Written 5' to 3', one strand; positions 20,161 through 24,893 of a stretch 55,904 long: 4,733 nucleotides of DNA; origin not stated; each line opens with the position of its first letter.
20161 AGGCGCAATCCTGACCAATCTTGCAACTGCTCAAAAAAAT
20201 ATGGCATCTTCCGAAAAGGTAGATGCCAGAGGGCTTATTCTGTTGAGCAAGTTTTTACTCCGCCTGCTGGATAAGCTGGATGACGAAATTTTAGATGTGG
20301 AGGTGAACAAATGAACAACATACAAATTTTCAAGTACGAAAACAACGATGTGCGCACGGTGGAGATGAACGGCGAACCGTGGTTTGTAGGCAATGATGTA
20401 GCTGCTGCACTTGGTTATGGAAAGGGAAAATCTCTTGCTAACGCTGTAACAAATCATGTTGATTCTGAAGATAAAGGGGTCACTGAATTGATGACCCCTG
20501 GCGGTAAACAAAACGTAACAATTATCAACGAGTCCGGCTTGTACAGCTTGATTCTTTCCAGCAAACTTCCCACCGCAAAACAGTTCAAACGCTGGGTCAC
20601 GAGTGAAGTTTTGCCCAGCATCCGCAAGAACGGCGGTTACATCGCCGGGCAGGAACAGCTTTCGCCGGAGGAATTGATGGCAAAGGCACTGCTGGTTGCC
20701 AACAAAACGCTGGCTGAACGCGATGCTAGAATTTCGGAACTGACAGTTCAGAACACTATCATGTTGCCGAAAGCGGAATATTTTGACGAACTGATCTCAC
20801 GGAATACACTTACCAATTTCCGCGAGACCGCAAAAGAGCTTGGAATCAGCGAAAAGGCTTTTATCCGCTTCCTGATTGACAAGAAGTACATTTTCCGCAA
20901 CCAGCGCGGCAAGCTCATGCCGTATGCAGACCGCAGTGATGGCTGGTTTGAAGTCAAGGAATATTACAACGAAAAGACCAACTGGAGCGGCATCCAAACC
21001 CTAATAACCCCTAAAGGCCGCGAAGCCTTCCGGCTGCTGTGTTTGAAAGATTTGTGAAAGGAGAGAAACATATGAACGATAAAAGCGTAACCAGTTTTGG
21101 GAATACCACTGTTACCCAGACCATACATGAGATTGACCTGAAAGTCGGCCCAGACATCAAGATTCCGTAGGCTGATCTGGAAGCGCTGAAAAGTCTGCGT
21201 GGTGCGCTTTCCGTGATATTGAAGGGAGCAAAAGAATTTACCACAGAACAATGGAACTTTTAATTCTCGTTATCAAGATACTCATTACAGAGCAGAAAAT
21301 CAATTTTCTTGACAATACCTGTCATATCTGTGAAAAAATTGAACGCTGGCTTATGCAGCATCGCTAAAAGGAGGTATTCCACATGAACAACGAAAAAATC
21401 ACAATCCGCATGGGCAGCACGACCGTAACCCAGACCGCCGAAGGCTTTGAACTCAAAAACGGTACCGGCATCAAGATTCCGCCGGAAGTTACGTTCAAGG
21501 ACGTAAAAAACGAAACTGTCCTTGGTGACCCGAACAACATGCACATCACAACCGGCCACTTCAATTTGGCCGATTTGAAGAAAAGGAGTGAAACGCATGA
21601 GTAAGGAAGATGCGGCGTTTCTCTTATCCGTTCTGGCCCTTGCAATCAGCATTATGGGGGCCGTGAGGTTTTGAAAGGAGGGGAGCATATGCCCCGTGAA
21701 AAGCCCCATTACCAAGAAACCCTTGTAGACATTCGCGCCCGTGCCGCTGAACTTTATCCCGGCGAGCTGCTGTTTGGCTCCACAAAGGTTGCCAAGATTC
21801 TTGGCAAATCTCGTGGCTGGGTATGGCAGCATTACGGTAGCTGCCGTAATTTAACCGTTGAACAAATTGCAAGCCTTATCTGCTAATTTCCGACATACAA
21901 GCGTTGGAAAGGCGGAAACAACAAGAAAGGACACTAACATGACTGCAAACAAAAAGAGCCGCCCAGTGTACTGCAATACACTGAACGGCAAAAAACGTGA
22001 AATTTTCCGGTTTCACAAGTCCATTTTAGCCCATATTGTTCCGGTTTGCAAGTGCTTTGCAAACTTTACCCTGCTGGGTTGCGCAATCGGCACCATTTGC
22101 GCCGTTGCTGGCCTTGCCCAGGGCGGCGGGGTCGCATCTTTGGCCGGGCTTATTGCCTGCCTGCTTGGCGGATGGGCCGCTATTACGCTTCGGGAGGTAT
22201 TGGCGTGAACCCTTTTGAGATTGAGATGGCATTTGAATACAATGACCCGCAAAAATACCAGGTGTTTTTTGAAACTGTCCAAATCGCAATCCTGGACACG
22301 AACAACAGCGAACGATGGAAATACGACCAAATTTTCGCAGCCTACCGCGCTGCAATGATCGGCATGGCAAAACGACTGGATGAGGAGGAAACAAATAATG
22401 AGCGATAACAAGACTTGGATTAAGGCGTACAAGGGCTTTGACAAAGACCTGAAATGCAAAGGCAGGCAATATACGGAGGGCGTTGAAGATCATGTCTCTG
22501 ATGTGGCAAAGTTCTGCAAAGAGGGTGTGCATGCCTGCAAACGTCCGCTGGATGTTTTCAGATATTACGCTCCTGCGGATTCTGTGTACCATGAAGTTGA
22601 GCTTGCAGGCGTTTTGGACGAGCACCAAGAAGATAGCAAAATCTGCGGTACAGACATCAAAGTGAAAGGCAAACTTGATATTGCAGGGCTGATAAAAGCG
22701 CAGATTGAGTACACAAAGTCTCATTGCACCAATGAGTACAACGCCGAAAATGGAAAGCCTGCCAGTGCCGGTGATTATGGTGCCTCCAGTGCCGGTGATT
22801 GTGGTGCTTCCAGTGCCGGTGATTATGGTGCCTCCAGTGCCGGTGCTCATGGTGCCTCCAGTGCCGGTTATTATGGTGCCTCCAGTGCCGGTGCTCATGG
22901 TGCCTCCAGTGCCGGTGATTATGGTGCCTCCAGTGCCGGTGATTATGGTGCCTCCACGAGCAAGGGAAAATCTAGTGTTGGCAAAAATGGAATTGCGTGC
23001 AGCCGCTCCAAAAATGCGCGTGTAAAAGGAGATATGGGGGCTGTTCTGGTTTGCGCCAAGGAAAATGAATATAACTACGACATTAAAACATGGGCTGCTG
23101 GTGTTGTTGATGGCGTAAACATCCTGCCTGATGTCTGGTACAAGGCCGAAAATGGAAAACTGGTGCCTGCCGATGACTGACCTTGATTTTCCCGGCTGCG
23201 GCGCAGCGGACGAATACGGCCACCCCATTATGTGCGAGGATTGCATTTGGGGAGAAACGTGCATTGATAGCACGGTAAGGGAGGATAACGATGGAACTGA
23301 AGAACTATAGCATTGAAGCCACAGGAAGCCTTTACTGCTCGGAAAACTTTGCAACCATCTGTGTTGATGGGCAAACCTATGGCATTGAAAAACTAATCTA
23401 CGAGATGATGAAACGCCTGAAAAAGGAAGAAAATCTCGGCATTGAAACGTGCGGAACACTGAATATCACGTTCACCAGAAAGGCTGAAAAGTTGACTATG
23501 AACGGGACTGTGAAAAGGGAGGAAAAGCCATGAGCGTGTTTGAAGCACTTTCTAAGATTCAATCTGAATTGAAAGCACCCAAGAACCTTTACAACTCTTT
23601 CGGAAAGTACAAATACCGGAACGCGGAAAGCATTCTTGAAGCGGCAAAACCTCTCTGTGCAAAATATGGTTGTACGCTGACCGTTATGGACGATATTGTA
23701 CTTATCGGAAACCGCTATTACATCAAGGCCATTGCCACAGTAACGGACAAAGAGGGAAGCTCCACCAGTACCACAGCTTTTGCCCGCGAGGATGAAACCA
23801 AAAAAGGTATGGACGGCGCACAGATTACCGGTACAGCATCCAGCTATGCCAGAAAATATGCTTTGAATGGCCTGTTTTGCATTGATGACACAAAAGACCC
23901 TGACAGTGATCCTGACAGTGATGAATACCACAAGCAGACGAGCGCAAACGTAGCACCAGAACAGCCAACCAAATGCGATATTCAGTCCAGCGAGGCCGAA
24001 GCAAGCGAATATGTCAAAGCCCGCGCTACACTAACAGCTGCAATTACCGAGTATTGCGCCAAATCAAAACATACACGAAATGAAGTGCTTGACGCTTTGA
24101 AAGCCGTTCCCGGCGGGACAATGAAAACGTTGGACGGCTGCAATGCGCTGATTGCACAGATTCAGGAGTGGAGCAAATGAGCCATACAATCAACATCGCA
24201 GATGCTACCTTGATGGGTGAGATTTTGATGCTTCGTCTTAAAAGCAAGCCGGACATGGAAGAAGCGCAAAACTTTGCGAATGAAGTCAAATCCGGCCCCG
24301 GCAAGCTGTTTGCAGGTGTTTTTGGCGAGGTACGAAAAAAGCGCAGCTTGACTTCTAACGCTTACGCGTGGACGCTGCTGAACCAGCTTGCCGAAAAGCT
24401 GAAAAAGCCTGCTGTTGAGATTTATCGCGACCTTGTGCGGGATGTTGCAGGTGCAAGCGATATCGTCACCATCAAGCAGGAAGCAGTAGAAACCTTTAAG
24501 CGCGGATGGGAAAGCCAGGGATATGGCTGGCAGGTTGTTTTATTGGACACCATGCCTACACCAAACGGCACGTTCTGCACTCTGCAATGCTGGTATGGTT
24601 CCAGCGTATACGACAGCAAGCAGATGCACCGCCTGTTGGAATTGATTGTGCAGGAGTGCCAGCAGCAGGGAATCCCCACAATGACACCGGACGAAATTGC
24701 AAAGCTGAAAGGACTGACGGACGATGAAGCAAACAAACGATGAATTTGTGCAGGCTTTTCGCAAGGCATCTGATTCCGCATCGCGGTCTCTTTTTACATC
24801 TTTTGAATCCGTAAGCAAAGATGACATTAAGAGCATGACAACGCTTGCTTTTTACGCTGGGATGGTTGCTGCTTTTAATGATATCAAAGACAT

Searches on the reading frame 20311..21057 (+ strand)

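Call 40: search_protein_families(library=phrogs, proteins=[window:20311-21057:+], max_evalue=0.00001)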
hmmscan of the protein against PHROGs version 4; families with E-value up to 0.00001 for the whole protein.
window:20311-21057:+ (248 aa): 13 families
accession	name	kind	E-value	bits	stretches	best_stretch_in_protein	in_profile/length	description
phrog_130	-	transcription regulation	1.2e-79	269.6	1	1-246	157-410/480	anti-repressor Ant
phrog_463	-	transcription regulation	4.8e-49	168.1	1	1-163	2-169/250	anti-repressor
phrog_7940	-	unknown function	1.5e-48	166.6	1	1-132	1-129/252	-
phrog_2899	-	transcription regulation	2e-48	166.3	1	1-152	4-153/263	anti-repressor Ant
phrog_2593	-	transcription regulation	2.5e-35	123.5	1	1-117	19-140/255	anti-repressor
phrog_5060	-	transcription regulation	3e-32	113.4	1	3-162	6-166/224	anti-repressor Ant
phrog_2011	-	transcription regulation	9.1e-32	111.9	1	1-137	1-141/275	anti-repressor Ant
phrog_245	-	transcription regulation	5e-31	109.4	1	2-118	39-145/319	anti-repressor Ant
phrog_2977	-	transcription regulation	3.5e-27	96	1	1-88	61-149/150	anti-repressor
phrog_25722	-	unknown function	4.9e-27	95.6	1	1-113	1-111/150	-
phrog_9976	-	transcription regulation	1.6e-23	84.6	1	6-109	3-105/188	anti-repressor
phrog_63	-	transcription regulation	2.2e-20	74.4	1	18-241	126-353/431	anti-repressor Ant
phrog_373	-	transcription regulation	1.2e-11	45.6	1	1-144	76-221/373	anti-repressor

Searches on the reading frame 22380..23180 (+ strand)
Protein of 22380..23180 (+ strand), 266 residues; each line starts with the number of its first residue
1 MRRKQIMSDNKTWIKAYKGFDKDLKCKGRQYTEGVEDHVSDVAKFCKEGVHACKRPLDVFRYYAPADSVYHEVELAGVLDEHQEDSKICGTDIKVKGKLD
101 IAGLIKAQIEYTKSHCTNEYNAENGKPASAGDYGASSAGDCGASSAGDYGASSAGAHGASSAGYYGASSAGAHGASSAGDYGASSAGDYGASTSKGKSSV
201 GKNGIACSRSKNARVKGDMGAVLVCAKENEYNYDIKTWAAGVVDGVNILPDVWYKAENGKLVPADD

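Call 40: search_protein_families(library=phrogs, proteins=[window:22380-23180:+], max_evalue=0.00001)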
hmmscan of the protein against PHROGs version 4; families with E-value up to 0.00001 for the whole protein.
window:22380-23180:+ (266 aa): 5 families
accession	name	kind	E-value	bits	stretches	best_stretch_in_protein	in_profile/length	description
phrog_4433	-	unknown function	5.1e-48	165.1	1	4-204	3-211/312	-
phrog_14105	-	unknown function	1.4e-09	38.5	1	8-182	4-164/297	-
phrog_18079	-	unknown function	9.8e-07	29.4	1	127-199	137-209/251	-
phrog_9215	-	unknown function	3.1e-06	28.1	1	8-68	60-124/268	-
phrog_27197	-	unknown function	7.9e-06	27.3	0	175-262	8-94/97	-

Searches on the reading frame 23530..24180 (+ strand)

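Call 40: search_protein_families(library=phrogs, proteins=[window:23530-24180:+], max_evalue=0.00001)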
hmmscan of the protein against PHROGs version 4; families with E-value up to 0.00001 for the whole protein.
window:23530-24180:+ (216 aa): 2 families
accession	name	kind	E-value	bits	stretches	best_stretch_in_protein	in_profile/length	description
phrog_155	-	DNA, RNA and nucleotide metabolism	6.9e-50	171.4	1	1-213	66-266/308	Erf-like ssDNA annealing protein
phrog_2324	-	DNA, RNA and nucleotide metabolism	3.7e-13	50.5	1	2-169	10-169/193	Erf-like ssDNA annealing protein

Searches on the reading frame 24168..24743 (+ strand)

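Call 40: search_protein_families(library=phrogs, proteins=[window:24168-24743:+], max_evalue=0.00001)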
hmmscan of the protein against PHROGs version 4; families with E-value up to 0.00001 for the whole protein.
window:24168-24743:+ (191 aa): 1 family
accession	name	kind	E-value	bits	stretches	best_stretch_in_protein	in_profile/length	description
phrog_72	-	DNA, RNA and nucleotide metabolism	7.3e-13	49.9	1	43-180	36-151/161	NinB/ Orf homologous recombination mediator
